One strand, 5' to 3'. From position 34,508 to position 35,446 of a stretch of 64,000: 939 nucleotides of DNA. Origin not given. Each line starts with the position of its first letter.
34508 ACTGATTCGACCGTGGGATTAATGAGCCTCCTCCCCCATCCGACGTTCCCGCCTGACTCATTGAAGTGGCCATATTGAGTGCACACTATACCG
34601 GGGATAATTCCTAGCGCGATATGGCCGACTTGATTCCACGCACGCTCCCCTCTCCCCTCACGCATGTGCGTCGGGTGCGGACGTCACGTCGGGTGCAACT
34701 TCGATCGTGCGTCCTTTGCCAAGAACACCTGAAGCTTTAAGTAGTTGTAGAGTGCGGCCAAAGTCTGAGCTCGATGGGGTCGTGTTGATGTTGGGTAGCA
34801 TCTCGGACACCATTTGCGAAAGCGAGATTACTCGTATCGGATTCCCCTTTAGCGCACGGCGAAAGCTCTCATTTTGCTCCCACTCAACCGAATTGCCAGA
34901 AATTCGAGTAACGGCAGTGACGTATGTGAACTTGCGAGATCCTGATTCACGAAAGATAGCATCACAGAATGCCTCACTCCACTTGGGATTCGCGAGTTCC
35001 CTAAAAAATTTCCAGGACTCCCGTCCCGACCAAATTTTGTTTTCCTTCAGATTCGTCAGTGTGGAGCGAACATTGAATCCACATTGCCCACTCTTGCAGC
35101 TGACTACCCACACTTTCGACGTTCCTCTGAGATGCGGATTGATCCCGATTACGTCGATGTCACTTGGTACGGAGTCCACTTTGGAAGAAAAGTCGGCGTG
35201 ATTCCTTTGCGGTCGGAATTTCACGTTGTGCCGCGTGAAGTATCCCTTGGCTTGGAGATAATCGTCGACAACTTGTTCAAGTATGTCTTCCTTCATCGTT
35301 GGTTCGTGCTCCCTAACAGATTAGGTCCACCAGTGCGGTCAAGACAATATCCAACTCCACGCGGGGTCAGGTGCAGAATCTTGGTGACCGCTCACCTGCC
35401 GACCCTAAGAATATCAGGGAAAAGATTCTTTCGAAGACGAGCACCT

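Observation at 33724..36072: CPBP (Abi-like) protease plus two uncharacterised genes form a second candidate defence or immunity cassette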

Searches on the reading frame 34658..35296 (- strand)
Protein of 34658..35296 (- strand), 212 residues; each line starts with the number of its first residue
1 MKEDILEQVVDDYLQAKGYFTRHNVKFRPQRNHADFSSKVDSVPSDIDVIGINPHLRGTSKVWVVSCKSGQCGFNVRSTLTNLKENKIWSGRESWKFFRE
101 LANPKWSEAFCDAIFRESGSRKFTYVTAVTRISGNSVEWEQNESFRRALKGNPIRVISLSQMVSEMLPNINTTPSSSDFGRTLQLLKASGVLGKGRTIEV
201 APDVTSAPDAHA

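Call 3: search_protein_families(library=pfam, proteins=[window:34658-35296:-], max_evalue=0.1)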
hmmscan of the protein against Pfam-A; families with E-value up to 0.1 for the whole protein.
window:34658-35296:- (212 aa): 0 families

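Call 4: search_protein_families(library=padloc, proteins=[window:34658-35296:-], max_evalue=0.1)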
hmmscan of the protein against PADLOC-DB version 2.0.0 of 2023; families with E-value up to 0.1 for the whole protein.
window:34658-35296:- (212 aa): 0 families

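Call 5: search_protein_families(library=ncbifam, proteins=[window:34658-35296:-], max_evalue=0.1)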
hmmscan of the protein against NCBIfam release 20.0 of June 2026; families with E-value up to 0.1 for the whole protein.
window:34658-35296:- (212 aa): 0 families

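Call 6: search_protein_families(library=phrogs, proteins=[window:34658-35296:-], max_evalue=0.1)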
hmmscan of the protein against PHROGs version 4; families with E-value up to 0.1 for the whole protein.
window:34658-35296:- (212 aa): 0 families

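Call 8: search_solved_structures(query=window:34658-35296:-, max_evalue=10)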
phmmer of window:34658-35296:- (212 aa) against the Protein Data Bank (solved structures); distinct sequences matched with E-value up to 10: 3.
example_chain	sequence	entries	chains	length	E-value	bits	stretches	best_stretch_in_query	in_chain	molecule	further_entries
5wfi_A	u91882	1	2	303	1.1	12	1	94-182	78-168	papain-like protease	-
3coo_A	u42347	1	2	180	1.1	12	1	103-153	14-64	Spondin-1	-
4afn_A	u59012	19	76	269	1.8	11.3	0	170-207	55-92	3-OXOACYL-[ACYL-CARRIER-PROTEIN] REDUCTASE FABG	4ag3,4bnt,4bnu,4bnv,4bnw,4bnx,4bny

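Call 11: find_homologous_proteins(query=window:34658-35296:-, max_evalue=0.001)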
Query window:34658-35296:- (212 aa): 935 proteins with E <= 0.001 among 1077 candidates; the best 120 are listed.
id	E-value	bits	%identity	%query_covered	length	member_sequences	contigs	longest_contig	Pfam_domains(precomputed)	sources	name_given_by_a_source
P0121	9.0e-125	432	92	100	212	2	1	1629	-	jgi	jgi:hypothetical protein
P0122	1.4e-94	333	77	91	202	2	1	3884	-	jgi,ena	-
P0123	6.1e-93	328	75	91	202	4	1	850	-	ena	-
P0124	6.2e-93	328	75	91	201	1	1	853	-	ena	-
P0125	1.1e-92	327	76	92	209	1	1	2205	-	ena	-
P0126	7.6e-92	324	71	95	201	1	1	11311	-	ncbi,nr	ncbi:MAG: hypothetical protein HYX73_08710 [Acidobacteria bacterium]|nr:hypothetical protein [Acidob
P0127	9.2e-92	324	72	93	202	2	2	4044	-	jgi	-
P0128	1.1e-91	324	71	95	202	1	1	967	-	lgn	-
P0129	2.1e-91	323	74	91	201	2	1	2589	-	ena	-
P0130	1.3e-90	321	74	91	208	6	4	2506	-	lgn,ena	-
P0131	7.9e-90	318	71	95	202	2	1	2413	-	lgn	-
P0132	1.6e-88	314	72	91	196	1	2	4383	-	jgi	-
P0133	3.3e-88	313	70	92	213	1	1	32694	-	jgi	jgi:hypothetical protein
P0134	4.4e-88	312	72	91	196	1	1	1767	-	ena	-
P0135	6.0e-88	312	71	92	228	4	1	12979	-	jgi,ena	-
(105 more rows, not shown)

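Call 17: find_related_loci(query=A2, collection=metagenome_contigs, flank=8000)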
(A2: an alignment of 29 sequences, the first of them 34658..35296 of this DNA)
Query A2 (212 aa) in metagenome_contigs; peptide patterns used: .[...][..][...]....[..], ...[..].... (x = any residue, [..] = any of these).
600 stretches matched a pattern (row limit reached: there are more); 385 encode a relative of the query (tblastn E <= 1e-3); the best 80 are kept; 80 distinct loci.
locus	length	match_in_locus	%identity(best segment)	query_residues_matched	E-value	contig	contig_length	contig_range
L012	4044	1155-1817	67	1-212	1e-99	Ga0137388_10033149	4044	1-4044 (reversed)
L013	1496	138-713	75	1-192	5e-106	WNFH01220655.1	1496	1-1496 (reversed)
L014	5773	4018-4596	76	1-193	2e-98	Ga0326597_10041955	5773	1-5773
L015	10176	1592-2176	71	1-195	7e-95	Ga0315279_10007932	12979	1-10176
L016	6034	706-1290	71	1-195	2e-94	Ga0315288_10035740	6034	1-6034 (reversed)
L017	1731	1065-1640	70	1-192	8e-98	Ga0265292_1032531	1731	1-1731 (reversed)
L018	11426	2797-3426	65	1-210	1e-91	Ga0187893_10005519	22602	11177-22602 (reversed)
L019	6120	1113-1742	65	1-212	2e-91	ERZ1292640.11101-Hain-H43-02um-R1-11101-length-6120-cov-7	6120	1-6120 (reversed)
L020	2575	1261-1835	75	1-192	5e-91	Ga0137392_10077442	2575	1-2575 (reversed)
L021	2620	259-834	66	1-192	7e-91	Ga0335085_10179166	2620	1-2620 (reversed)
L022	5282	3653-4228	67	1-192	7e-88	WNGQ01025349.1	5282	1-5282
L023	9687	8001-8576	64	1-192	7e-86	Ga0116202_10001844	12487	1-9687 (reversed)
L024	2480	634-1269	61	1-212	5e-88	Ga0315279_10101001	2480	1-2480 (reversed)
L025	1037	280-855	61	1-192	6e-88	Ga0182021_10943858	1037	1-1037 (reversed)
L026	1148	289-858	61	1-190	5e-84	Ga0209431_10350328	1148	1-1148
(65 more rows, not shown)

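Call 30: predict_structure(alignment_id=A2)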
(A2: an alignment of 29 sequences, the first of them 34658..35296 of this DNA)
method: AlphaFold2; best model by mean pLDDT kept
length: 212 residues; sequences in the alignment: 29
mean_pLDDT: 86.4   pTM: 0.81
mean pLDDT of the five models: 86.4, 85.8, 84.6, 83.1, 82.9
residues with pLDDT >= 90: 137; 70-90: 48; 50-70: 11; < 50: 16
segments of 3 or more residues with pLDDT < 50: 199-212
pLDDT, mean of each block of 10 residues (from residue 1): 80 93 96 92 94 97 92 88 85 85 95 97 97 94 96 96 86 75 84 57 44 39
secondary structure, 60 per line:
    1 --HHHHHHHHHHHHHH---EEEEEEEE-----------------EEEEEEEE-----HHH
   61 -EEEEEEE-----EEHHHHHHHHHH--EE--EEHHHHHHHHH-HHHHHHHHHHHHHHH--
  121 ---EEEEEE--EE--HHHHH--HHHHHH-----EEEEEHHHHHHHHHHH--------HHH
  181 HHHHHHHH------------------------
elements in order: H3-16 E20-27 E45-52 E62-68 H76-85 H94-102 H104-118 E124-129 H136-140 H143-148 E154-158 H159-169 H178-188

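Call 41: search_dna_similar(query=window:34658-35296:-, collection=plasmids, mode=protein, max_evalue=0.001)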
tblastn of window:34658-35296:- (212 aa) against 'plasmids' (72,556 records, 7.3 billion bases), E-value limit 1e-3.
Records with a match: 8; places in all: 8; records where one place covers at least 80% of the query: 8.
Best place of each record, by identity: <60% 8.
By first word of the organism name: Cupriavidus 7; Azospirillum 1.
By predicted mobility (MOB-suite, as given by PLSDB): conjugative 6; non-mobilizable 1; mobilizable 1.
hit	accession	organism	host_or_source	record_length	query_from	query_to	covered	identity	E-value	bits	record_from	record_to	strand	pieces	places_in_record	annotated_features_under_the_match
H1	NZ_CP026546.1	Cupriavidus metallidurans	single cell,soil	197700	1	190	90%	53.6%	7e-65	223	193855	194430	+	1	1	hypothetical protein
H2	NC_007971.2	Cupriavidus metallidurans CH34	-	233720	1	190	90%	53.6%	7e-65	223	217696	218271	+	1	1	hypothetical protein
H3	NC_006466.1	Cupriavidus metallidurans CH34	-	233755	1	190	90%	53.6%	7e-65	223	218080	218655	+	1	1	hypothetical protein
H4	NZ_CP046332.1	Cupriavidus metallidurans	sedimentation pond in a zinc factory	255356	1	190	90%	53.6%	7e-65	223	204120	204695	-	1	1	hypothetical protein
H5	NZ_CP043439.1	Cupriavidus campinensis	cell culture,soil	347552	1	190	90%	53.6%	7e-65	223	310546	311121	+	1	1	hypothetical protein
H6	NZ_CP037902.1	Cupriavidus metallidurans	Soil,gold-copper mine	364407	1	190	90%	53.6%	7e-65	223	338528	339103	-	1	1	hypothetical protein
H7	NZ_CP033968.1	Cupriavidus pauculus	Homo sapiens,clinical isolate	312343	1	190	90%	53.6%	1e-64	223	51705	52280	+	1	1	hypothetical protein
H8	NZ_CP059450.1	Azospirillum brasilense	Prokaryotes,soil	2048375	1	203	96%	37.2%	9e-31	125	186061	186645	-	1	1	none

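Call 43: search_dna_similar(query=window:34658-35296:-, collection=phages, mode=protein, max_evalue=0.001)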
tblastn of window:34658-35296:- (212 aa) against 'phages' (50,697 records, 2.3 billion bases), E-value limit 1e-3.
No match.

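Call 44: get_annotated_region(hit=H2, flank=8000)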
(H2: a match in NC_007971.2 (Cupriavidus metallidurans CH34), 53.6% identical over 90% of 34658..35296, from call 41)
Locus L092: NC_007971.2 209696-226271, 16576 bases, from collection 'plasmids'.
description: Cupriavidus metallidurans CH34 plasmid pMOL30, complete sequence
organism: Cupriavidus metallidurans CH34 (NCBI taxid 266264)
taxonomy: Bacteria; Pseudomonadota; Betaproteobacteria; Burkholderiales; Burkholderiaceae; Cupriavidus; Cupriavidus metallidurans; Cupriavidus metallidurans CH34
host: -; source: -; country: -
typing (MOB-suite, as given by PLSDB): conjugative; replicon rep_cluster_332; relaxase MOBP,MOBP; mating-pair formation MPF_F
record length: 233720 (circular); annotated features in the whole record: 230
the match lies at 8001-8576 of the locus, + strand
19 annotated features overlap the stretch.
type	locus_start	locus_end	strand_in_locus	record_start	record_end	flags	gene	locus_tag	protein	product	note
CDS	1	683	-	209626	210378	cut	-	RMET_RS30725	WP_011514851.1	hypothetical protein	-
CDS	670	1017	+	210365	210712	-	-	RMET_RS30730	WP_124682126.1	hypothetical protein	-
CDS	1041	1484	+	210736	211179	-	-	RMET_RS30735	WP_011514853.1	HU family DNA-binding protein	GO:0030261 - chromosome condensation [Evidence IEA]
CDS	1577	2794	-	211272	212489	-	-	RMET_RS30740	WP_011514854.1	hypothetical protein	-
CDS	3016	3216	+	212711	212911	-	-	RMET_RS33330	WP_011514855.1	hypothetical protein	-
CDS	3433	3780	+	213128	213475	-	-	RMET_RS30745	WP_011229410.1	hypothetical protein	-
CDS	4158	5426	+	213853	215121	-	-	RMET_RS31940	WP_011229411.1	HNH endonuclease signature motif containing protein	-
CDS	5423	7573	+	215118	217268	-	-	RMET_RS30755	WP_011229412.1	phage integrase family protein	-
CDS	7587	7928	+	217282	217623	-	-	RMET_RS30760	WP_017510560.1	hypothetical protein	-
CDS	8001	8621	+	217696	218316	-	-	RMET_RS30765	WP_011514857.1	hypothetical protein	-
CDS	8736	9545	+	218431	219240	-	-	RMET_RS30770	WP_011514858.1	hypothetical protein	-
CDS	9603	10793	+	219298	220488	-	-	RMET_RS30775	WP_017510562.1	PD-(D/E)XK nuclease family protein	-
CDS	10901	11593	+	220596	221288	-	-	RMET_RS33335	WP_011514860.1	hypothetical protein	-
CDS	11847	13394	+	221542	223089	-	-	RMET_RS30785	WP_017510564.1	hypothetical protein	-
CDS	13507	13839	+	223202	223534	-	-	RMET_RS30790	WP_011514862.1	hypothetical protein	-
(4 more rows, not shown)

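Call 45: search_solved_structures(query=A2, max_evalue=10, show_alignments=2)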
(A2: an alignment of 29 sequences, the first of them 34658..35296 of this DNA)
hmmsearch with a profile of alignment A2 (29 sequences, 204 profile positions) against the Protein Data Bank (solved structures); distinct sequences matched with E-value up to 10: 3.
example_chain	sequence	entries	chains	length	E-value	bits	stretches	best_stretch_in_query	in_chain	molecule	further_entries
4e4j_A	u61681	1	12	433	0.42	13.3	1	137-180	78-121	Arginine deiminase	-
4qv7_K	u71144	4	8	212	1.3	11.7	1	48-103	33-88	Proteasome subunit beta type-5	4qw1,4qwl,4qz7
5cgf_K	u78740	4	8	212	1.5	11.4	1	48-103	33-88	Proteasome subunit beta type-5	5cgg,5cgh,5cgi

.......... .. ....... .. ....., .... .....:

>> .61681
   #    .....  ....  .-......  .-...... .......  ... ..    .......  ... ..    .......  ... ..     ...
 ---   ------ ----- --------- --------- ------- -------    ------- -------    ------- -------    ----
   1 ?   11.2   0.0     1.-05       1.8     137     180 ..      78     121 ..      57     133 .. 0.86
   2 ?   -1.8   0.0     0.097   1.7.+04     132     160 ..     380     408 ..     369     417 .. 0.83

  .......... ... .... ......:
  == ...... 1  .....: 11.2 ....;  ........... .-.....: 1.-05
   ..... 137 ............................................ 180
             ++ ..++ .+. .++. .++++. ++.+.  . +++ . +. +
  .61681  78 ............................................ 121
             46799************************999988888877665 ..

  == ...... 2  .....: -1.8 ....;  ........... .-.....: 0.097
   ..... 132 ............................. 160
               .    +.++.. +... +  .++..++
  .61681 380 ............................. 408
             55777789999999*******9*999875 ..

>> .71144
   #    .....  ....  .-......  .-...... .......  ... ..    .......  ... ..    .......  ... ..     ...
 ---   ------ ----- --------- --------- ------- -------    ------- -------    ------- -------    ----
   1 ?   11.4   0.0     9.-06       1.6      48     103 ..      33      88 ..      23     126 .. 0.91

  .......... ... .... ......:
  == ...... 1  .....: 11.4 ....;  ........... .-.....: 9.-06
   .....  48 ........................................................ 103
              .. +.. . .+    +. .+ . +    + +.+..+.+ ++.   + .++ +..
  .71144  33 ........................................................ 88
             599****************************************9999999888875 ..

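Call 62: search_protein_families(library=pfam, alignment_id=A6, max_evalue=0.00001)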
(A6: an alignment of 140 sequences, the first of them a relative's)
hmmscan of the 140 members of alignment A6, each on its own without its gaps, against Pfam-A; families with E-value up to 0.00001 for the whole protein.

A. member 1, L012:411-1136:+ (242 aa): 0 families

B. families by the number of members that match (of 140 scanned): 116 families (the first 25 are shown)
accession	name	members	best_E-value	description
PF01209.24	Ubie_methyltran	2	3.7e-49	ubiE/COQ5 methyltransferase family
PF01761.26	DHQ_synthase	2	1e-45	3-dehydroquinate synthase N-terminal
PF22505.1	RNase_J_b_CASP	2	1e-44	Ribonuclease J, beta-CASP domain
PF24621.2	DHQS_C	2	6.3e-41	3-dehydroquinate synthase C-terminal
PF00753.33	Lactamase_B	2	2.8e-29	Metallo-beta-lactamase superfamily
PF17770.6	RNase_J_C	2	2.5e-22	Ribonuclease J C-terminal domain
PF06114.19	Peptidase_M78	2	4.9e-17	IrrE N-terminal-like domain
PF13649.12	Methyltransf_25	2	1.3e-15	Methyltransferase domain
PF08241.18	Methyltransf_11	2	3e-14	Methyltransferase domain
PF13538.12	UvrD_C_2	2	1.5e-13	UvrD-like helicase C-terminal domain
PF12706.13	Lactamase_B_2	2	2.1e-11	Beta-lactamase superfamily domain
PF07521.17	RMMBL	2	2.9e-11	Zn-dependent metallo-hydrolase RNA specificity domain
PF08242.18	Methyltransf_12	2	5.1e-11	Methyltransferase domain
PF13685.12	Fe-ADH_2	2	1.2e-08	Iron-containing alcohol dehydrogenase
PF13489.12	Methyltransf_23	2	2.2e-08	Methyltransferase domain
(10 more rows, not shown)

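Call 63: search_protein_families(library=padloc, alignment_id=A6, max_evalue=1e-8)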
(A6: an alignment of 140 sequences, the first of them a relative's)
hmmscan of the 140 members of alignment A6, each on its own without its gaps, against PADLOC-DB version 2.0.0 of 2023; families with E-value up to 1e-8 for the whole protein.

A. member 1, L012:411-1136:+ (242 aa): 0 families

B. families by the number of members that match (of 140 scanned): 167 families (the first 25 are shown)
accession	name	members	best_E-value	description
PDLC04134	mad2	3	1.6e-61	mads_2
PDLC05064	PDC-S68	2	1.9e-98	-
PDLC05065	PDC-S68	2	9e-57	-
PDLC05066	PDC-S68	2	1.4e-45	-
PDLC03954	RmrA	2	9.8e-12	-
PDLC03026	MTase_I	1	2.4e-168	Type I methyltransferase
PDLC04807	PDC-S02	1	1e-124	-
PDLC04505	PDC-M19A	1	1.2e-110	-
PDLC04508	PDC-M19B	1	1.5e-103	-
PDLC03042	REase_I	1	3e-98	Type I restriction enzyme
PDLC02265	AbiEi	1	1.6e-87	AbiEi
PDLC03021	MTase_I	1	5.8e-87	Type I methyltransferase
PDLC02283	AbiEi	1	6.1e-85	AbiEi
PDLC04810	PDC-S02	1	4.4e-83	-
PDLC04803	PDC-S02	1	1.2e-82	-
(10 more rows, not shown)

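Call 76: search_protein_families(library=pfam, alignment_id=A2, max_evalue=1)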
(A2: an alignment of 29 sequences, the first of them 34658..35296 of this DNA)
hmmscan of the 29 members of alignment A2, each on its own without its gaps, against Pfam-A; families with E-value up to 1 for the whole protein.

A. member 1, window:34658-35296:- (212 aa): 0 families

B. families by the number of members that match (of 29 scanned): 8 families
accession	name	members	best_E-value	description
PF04471.18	Mrr_cat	17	0.0025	Restriction endonuclease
PF08378.17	NERD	7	6.6e-05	Nuclease-related domain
PF25611.1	KCTD_C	2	0.0085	KCTD C-terminal domain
PF17588.7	DUF5486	1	0.032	Family of unknown function (DUF5486)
PF21806.3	DUF6879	1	0.046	Family of unknown function (DUF6879)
PF10693.14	DUF2499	1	0.054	Protein of unknown function (DUF2499)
PF24476.1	DUF7580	1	0.089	Domain of unknown function (DUF7580)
PF05977.19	MFS_3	1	0.24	Transmembrane secretion effector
